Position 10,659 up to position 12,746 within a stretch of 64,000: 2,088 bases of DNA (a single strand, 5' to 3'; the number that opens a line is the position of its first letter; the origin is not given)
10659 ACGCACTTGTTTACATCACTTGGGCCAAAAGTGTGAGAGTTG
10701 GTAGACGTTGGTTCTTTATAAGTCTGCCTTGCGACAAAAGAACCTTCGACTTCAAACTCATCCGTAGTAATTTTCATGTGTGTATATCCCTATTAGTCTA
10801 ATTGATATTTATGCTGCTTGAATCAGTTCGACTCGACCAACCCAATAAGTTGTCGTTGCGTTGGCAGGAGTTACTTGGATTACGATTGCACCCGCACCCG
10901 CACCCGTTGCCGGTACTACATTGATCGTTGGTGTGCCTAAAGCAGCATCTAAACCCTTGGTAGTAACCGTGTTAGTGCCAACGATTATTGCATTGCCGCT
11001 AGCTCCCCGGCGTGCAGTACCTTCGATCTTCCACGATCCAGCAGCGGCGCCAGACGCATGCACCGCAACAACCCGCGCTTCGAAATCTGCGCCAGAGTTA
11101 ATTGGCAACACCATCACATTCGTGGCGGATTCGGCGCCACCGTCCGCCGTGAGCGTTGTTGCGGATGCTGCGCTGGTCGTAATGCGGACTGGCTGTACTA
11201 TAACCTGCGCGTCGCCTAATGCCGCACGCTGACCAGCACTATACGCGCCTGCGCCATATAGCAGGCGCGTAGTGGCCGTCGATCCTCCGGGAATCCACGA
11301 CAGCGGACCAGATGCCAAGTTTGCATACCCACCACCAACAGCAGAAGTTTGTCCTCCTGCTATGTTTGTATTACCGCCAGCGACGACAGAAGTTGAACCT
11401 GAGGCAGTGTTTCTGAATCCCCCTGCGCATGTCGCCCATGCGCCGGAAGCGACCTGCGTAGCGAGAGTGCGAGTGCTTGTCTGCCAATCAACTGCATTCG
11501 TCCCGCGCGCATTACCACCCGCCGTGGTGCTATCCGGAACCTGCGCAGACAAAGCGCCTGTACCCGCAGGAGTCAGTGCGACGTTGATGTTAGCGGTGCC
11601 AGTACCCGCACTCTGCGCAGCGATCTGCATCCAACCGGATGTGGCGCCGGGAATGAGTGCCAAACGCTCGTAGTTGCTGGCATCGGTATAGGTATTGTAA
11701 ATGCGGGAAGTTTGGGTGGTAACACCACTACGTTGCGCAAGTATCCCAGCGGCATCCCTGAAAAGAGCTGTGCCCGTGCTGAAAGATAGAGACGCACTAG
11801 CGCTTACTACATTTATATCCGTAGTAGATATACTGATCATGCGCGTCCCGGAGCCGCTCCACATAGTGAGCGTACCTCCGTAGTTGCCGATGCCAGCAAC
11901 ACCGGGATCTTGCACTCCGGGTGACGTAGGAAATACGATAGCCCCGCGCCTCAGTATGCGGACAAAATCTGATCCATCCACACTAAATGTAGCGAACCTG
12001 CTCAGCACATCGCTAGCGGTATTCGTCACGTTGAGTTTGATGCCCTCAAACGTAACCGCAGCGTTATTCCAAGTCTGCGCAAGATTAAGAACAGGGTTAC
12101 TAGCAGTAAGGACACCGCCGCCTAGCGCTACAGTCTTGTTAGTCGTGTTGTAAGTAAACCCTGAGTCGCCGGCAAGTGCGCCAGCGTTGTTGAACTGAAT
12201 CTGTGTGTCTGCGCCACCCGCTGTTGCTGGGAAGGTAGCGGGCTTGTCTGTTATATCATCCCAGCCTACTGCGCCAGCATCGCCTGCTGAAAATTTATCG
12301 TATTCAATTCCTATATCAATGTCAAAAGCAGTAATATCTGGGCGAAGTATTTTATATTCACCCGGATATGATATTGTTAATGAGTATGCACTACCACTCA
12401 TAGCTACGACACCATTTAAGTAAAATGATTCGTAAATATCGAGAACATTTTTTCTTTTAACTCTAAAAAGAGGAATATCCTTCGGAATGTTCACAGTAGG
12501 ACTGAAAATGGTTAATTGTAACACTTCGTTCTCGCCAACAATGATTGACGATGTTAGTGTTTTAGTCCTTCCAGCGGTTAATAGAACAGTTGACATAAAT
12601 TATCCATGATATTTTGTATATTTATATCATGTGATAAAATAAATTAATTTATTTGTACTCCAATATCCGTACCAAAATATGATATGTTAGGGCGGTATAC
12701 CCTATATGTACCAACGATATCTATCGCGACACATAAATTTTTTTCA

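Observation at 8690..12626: GC-rich (~60% GC) 3.6-kb island forming the distal part of the tail fibre gene plus four downstream tail genes in a ~30% GC genome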

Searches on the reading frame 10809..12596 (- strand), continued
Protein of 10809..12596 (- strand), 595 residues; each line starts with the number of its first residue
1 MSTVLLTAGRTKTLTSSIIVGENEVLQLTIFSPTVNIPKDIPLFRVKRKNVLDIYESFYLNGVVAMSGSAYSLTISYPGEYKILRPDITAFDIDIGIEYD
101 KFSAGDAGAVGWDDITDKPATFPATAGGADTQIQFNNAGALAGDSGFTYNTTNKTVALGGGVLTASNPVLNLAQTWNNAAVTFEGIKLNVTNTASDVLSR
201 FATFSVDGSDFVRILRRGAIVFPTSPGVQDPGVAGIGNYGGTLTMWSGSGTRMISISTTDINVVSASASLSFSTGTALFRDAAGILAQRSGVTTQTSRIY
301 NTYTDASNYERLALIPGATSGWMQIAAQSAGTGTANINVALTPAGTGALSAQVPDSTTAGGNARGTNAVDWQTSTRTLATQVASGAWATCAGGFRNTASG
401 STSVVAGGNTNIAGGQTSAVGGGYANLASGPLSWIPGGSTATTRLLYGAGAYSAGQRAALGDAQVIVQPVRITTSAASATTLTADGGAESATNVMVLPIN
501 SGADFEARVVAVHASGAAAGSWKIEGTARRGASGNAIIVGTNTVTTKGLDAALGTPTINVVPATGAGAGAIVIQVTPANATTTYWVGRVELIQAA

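Call 68: find_encoding_contigs(protein=P0083, flank=10000, max_places=3)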
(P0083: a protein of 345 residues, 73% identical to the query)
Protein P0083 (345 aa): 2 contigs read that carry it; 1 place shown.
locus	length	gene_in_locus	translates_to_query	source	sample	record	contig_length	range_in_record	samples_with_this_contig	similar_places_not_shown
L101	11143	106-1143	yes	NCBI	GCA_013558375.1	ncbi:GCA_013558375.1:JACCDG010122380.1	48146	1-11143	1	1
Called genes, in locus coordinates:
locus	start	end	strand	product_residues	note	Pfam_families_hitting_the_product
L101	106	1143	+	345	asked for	-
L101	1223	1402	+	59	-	-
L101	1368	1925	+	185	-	-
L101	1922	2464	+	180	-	PF12728:HTH_17, PF00239:Resolvase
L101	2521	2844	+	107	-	-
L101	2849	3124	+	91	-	-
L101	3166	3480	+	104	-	-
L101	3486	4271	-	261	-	PF00149:Metallophos (weak), PF12850:Metallophos_2 (faint)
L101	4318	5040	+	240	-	-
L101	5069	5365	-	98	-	-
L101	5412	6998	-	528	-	PF05731:TROVE, PF25045:vWA_Ro60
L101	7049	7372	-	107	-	-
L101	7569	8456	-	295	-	-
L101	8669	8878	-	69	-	PF18905:DUF5661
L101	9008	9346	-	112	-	-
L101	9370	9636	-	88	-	-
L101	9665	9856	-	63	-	-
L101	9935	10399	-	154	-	-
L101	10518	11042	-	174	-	-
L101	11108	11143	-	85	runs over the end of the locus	-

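Call 74: fold_search(model_id=the predicted structure, library=pdb)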
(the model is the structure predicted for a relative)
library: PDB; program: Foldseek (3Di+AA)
matches with E <= 10: 413; with E <= 0.001: 5
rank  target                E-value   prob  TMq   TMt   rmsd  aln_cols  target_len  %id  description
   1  7xy1_A                3.0e-05  1.00  0.16  0.18  12.3       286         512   11  Cryo-EM structure of Klebsiella phage Kp9 type I tail fiber gp42 in vitro (released 2023-06-07)
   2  5w5p                  3.9e-05  0.98  0.12  0.12  14.3       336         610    9  Crystal structure of Acinetobacter baumannii phage AM24 tailspike protein (released 2018-12-19)
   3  6e1r_A                9.6e-05  0.96  0.13  0.14  14.9       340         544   10  Crystal structure of the Acinetobacter phage vB_ApiP_P1 tailspike protein (released 2019-07-17)
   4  6c72_A                1.1e-04  1.00  0.15  0.16  15.6       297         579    7  Crystal structure of a tailspike protein gp49 from Acinetobacter baumannii bacteriophage Fri1, a capsular polysacchari (released 2019-01-23)
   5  6e1r_B                1.2e-04  0.97  0.13  0.14  15.1       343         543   10  Crystal structure of the Acinetobacter phage vB_ApiP_P1 tailspike protein (released 2019-07-17)
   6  1qex_A                1.8e-03  0.99  0.14  0.27  12.3       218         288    6  BACTERIOPHAGE T4 GENE PRODUCT 9 (GP9), THE TRIGGER OF TAIL CONTRACTION AND THE LONG TAIL FIBERS CONNECTOR (released 1999-10-05)
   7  3pr7_A                3.6e-02  0.99  0.11  0.22   3.9       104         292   28  Multi-functional and mechanosensitive receptor binding activity of the Moraxella catarrhalis adhesin UspA1 (released 2011-09-07)
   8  9f4a_LA               5.9e-02  0.47  0.13  0.21  11.1       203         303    7  Interface between baseplate cup and extended tail tube/sheath of Klebsiella phage KP1 variant vB_Kpn_Lilla1 (released 2025-05-14)
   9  7ad1_C                1.2e-01  0.14  0.07  0.04  16.2       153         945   13  Cryo-EM structure of a prefusion stabilized SARS-CoV-2 Spike (D614N, R682S, R685G, A892P, A942P and V987P)(One up trim (released 2020-11-04)
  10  6cv2_A                1.5e-01  0.06  0.06  0.10  18.0       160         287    8  CryoEM structure of human enterovirus D68 full virion (released 2019-07-24)
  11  5grs_A                1.9e-01  0.21  0.08  0.11  14.4       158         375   11  Complex structure of the fission yeast SREBP-SCAP binding domains (released 2016-12-14)
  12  7vrn_I                1.9e-01  0.14  0.09  0.12  12.1       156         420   10  Structure of infectious bursal disease virus Gt strain (released 2022-03-30)
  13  4luk                  2.1e-01  0.09  0.07  0.16  12.5       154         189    9  The crystal structure of the P132A, Y133G mutant of Pyrococcus furiosus phosphoglucose isomerase in complex with mangane (released 2014-07-30)
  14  7w14_A                2.1e-01  0.04  0.05  0.09  18.7       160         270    7  Coxsackievirus B3 at pH7.4 (VP3-234E) incubation with coxsackievirus and adenovirus receptor for 20min (released 2022-01-19)
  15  4qm9_B                2.2e-01  0.09  0.08  0.20   9.7       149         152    7  Crystal Structure of a Putative Cysteine Dioxygenase From Bacillus subtilis with Cys-bound (released 2014-11-19)
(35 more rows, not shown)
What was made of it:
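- Fold hits go to phage tail fibres and tailspikes (call 74).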

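Call 77: find_related_loci(query=A1, collection=genome_contigs, flank=6000)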
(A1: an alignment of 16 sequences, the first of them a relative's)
Query A1 (595 aa) in genome_contigs; peptide patterns used: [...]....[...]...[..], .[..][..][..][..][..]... (x = any residue, [..] = any of these).
125 stretches matched a pattern; 5 encode a relative of the query (tblastn E <= 1e-3); 5 distinct loci.
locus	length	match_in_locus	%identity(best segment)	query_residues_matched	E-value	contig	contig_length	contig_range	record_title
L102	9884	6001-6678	38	119-334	3e-33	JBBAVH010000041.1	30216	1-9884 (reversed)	MAG: Opitutaceae bacterium isolate EUL_318 ctg41-EUL_318, whole genome shotgun sequence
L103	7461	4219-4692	41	155-311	2e-20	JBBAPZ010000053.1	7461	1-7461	MAG: Candidatus Sericytochromatia bacterium isolate EUL_180 ctg53-EUL_180, whole genome shotgun sequence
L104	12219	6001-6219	52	129-201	2e-19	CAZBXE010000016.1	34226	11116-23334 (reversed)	MAG TPA_asm: uncultured bacterium isolate SRP263991_co5_7 genome assembly, contig: NODE_2603_length_34226_cov_16.941851,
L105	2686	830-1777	49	161-311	1e-11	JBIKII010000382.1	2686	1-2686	MAG: Caulobacter sp. isolate ME2014-05-30_3300043465_group5_bin127 Rohwer_bin1851_scaffold_66308_c1, whole genome shotgu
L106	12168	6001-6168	46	157-215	1e-6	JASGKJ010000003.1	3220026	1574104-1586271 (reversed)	MAG: Ferruginibacter sp. isolate 5N573 JMF-2111-06-0005.ont.bin.573_2, whole genome shotgun sequence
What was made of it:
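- Tried and rejected: The bacterial-genome scan with the fibre profile gave five distant hits in freshwater MAGs, with no host assignment (call 77).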

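Call 88: search_protein_families(library=pfam, proteins=[L007:11778-12086:+, L098:2782-3195:+], max_evalue=1)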
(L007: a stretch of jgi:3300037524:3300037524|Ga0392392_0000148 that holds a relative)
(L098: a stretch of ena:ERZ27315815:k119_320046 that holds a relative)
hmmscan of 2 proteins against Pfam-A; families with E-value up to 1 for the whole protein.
L007:11778-12086:+ (102 aa): 0 families

L098:2782-3195:+ (137 aa): 2 families
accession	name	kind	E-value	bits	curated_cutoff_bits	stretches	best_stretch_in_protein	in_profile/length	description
PF24743.1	DUF7692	-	0.057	14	26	1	43-70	9-35/55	Domain of unknown function (DUF7692)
PF22292.1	DUF6965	-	0.28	11.6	25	0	88-122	1-35/66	Domain of unknown function (DUF6965)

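Call 91: get_annotated_region(hit=H1, flank=4000)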
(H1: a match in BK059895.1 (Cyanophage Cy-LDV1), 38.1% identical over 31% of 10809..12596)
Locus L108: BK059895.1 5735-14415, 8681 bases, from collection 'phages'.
description: TPA_asm: Cyanophage Cy-LDV1, complete genome.
organism: Cyanophage Cy-LDV1 (NCBI taxid 2916630)
taxonomy: Viruses; Duplodnaviria; Heunggongvirae; Uroviricota; Caudoviricetes
host: Cylindrospermopsis raciborskii; source: -; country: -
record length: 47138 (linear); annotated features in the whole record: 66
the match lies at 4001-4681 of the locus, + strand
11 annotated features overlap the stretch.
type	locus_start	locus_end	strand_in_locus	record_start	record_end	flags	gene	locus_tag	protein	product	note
CDS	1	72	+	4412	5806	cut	-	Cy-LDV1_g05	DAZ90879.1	capsid assembly protease C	-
CDS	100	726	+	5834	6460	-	-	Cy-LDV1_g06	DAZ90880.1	head decoration protein D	-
CDS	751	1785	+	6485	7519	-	-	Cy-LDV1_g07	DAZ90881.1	major capsid protein E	-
CDS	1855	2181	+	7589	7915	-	-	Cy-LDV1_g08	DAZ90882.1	putative head-tail joining protein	-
CDS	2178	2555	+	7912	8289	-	-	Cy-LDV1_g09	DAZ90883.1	putative tail fiber protein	-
CDS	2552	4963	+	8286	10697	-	-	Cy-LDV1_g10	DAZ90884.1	putative tail fiber protein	-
CDS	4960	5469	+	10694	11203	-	-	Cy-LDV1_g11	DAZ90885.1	putative tail tube terminator protein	-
CDS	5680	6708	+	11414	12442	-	-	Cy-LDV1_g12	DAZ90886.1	putative major tail protein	-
CDS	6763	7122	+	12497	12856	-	-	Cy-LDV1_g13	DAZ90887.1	hypothetical protein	-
CDS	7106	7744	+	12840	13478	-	-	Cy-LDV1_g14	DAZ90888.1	putative tail completion protein Z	-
CDS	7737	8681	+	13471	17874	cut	-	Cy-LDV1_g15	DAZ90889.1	tail tape measure protein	-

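Call 92: search_protein_families(library=pfam, proteins=[L101:1368-1925:+, L101:1223-1402:+], max_evalue=0.01)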
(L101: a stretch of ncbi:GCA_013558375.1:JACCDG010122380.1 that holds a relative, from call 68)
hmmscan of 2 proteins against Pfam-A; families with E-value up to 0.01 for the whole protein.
L101:1368-1925:+ (185 aa): 1 family
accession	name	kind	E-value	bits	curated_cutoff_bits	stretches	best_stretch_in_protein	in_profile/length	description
PF14236.12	DruA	-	0.0014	18.3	27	1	8-127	58-191/297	Druantia protein DruA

L101:1223-1402:+ (59 aa): 1 family
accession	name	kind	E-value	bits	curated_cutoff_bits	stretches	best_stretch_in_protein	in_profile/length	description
PF23179.1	bHLH_INO2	-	0.0096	16.5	23.4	0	28-47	53-72/74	INO2 bHLH domain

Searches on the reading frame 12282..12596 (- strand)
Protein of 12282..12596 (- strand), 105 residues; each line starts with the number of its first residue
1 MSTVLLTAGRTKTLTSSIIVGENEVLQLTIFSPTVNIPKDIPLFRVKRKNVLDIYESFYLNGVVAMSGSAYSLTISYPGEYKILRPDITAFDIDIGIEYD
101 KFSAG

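Call 39: find_homologous_proteins(query=window:12282-12596:-, max_evalue=0.01)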
Query window:12282-12596:-: 2 candidates shared short words with the query, none scored E <= 0.01.
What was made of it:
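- Tried and rejected: Word-indexed search with the N-domain alone found nothing (call 39).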

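Call 66: search_protein_representatives(alignment_id=A2)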
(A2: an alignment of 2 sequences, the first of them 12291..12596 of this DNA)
Query: 2 sequences, 106 profile positions. Proteins with E-value up to 0.001 (for the whole library): 37; up to 1e-10: 15; up to 1e-30: 3. The best 37 are listed.
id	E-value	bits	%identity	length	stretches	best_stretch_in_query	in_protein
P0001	9.7e-47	173.8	-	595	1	3-106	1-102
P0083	5.0e-37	142.6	-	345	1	3-106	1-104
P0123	4.2e-35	136.4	-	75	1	30-104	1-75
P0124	1.6e-15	73.5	-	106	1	5-104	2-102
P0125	1.5e-14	70.3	-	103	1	3-103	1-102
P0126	3.2e-14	69.3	-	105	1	3-103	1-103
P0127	1.9e-13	66.8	-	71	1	30-81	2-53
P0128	2.0e-13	66.8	-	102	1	3-104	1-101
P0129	2.0e-13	66.7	-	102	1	3-103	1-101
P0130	4.6e-13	65.6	-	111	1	5-105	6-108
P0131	8.1e-13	64.8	-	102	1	4-104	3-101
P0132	3.9e-12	62.6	-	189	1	3-103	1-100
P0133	6.1e-12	62.0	-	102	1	3-102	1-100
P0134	4.8e-11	59.1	-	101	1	3-104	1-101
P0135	7.9e-11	58.4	-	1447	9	57-81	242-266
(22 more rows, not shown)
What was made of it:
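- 12294..12596 (-): Fibre codons 1-101: native N-terminal beta-sandwich domain, a member of a ~100-aa phage protein family (phrog_34273). GC 34%, codon-usage z -0.3. Profile search found 37 proteins, mostly 91-111 aa standalone (call 66).
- On N-domain family (phrog_34273, ~100-aa phage beta-sandwich proteins): Fibre aa 1-102 and o104 seed a profile that recovers 37 proteins (call 66).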

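Call 78: predict_structure(alignment_id=A4)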
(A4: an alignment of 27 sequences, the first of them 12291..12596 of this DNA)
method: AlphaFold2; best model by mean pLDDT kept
length: 102 residues; sequences in the alignment: 27
mean_pLDDT: 94.0   pTM: 0.82
mean pLDDT of the five models: 94.0, 93.8, 93.5, 93.3, 89.5
residues with pLDDT >= 90: 91; 70-90: 11; 50-70: 0; < 50: 0
segments of 3 or more residues with pLDDT < 50: none
pLDDT, mean of each block of 10 residues (from residue 1): 94 96 96 92 96 92 87 95 96 96 94
secondary structure, 60 per line:
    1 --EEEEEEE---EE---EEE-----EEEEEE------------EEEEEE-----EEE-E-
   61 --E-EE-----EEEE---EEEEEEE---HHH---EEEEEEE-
elements in order: E3-9 E18-20 E26-31 E44-49 E55-57 E72-75 E79-85 E95-101
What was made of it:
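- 12294..12596 (-): AF2 pLDDT 94 (call 78).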

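Call 81: search_protein_families(library=phrogs, alignment_id=A4, max_evalue=0.01)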
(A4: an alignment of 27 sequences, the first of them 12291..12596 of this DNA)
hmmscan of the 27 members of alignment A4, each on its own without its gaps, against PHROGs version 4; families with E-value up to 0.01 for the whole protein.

A. member 1, window:12291-12596:- (102 aa): 0 families

B. families by the number of members that match (of 27 scanned): 2 families
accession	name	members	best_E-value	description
phrog_34273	-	16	5.4e-17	-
phrog_24140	-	1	0.0035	-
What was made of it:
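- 12294..12596 (-): PHROG match for 16/27 members (call 81).
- On N-domain family (phrog_34273, ~100-aa phage beta-sandwich proteins): 16 of 27 members hit phrog_34273, but the window copy itself scores below threshold against that PHROG (call 81).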

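Call 82: fold_search(model_id=the predicted structure, library=viral)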
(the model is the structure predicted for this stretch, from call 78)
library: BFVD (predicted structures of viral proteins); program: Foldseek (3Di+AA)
matches with E <= 10: 1598; with E <= 0.001: 20
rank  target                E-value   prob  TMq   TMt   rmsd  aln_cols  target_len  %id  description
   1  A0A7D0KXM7            1.5e-13  1.00  0.89  0.88   1.9       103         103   26  (no name in the UniProt tables at hand)
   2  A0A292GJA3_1          2.2e-07  1.00  0.73  0.07   3.7       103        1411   18  (no name in the UniProt tables at hand)
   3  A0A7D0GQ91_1          3.6e-07  1.00  0.72  0.10   3.8       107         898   24  (no name in the UniProt tables at hand)
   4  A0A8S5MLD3            6.0e-05  1.00  0.73  0.47   6.8       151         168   12  Uncharacterized protein [Podoviridae sp. ctlpi2]
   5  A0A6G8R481            6.9e-05  1.00  0.68  0.77   2.9       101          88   10  (no name in the UniProt tables at hand)
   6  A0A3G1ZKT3            8.6e-05  1.00  0.60  0.37   3.7       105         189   13  Transmembrane domain protein [Halobacterium phage phiH]
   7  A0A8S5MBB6            1.1e-04  1.00  0.64  0.45   3.9       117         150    8  Uncharacterized protein [Podoviridae sp. ct53O25]
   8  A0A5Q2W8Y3            1.1e-04  1.00  0.48  0.41   8.1       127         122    9  (no name in the UniProt tables at hand)
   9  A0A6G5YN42            1.3e-04  1.00  0.77  0.48   3.7       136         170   10  (no name in the UniProt tables at hand)
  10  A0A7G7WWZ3            2.1e-04  1.00  0.65  0.72   3.1       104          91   10  (no name in the UniProt tables at hand)
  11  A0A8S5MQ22            2.6e-04  1.00  0.74  0.52   4.9       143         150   12  Uncharacterized protein [Podoviridae sp. ctUS21]
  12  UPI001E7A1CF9         4.6e-04  1.00  0.50  0.47   6.3       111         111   14  (no name look-up for this kind of identifier)
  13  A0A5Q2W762            5.0e-04  1.00  0.56  0.35   4.5       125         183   10  (no name in the UniProt tables at hand)
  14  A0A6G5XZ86            6.1e-04  1.00  0.63  0.39   8.1       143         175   11  (no name in the UniProt tables at hand)
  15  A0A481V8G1            6.1e-04  1.00  0.46  0.33   4.4        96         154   10  Transmembrane domain protein [Halobacterium phage ChaoS9]
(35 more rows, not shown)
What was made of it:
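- On N-domain family (phrog_34273, ~100-aa phage beta-sandwich proteins): Its fold matches the N-termini of 898-aa and 1411-aa viral proteins (call 82).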

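Call 88: search_protein_families(library=pfam, proteins=[window:12291-12596:-], max_evalue=1)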
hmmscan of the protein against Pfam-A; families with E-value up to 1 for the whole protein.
window:12291-12596:- (102 aa): 0 families

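Call 103: find_related_loci(query=A5, collection=viral_contigs, flank=6000)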
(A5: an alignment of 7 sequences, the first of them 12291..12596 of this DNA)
Query A5 (102 aa) in viral_contigs; peptide patterns used: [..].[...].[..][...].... (x = any residue, [..] = any of these).
3 stretches matched a pattern; 1 encode a relative of the query (tblastn E <= 1e-3); 1 distinct loci.
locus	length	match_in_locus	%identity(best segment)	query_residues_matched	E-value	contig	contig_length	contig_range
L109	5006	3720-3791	50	78-101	4e-6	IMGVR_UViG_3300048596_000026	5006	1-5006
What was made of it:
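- Tried and rejected: A narrower alignment gave one locus (call 103).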

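Call 105: search_protein_families(library=pfam, proteins=[L109:1038-2633:+, L109:4063-4968:+, L109:3794-4066:+, L109:44-457:+], max_evalue=0.01)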
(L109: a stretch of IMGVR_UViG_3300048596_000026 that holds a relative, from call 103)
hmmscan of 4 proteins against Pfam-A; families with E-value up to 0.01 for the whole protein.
L109:1038-2633:+ (531 aa): 1 family
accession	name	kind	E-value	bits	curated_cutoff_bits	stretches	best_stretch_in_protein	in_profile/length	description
PF12236.14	Head-tail_con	-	2.4e-101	340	27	1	6-486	4-488/489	Bacteriophage head to tail connecting protein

L109:4063-4968:+ (301 aa): 0 families

L109:3794-4066:+ (90 aa): 1 family
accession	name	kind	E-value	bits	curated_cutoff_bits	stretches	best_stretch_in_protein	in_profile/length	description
PF25181.1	Phage_Bbp19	-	8.5e-09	35.6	25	1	20-75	1-61/61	Bbp19-like phage protein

L109:44-457:+ (137 aa): 0 families
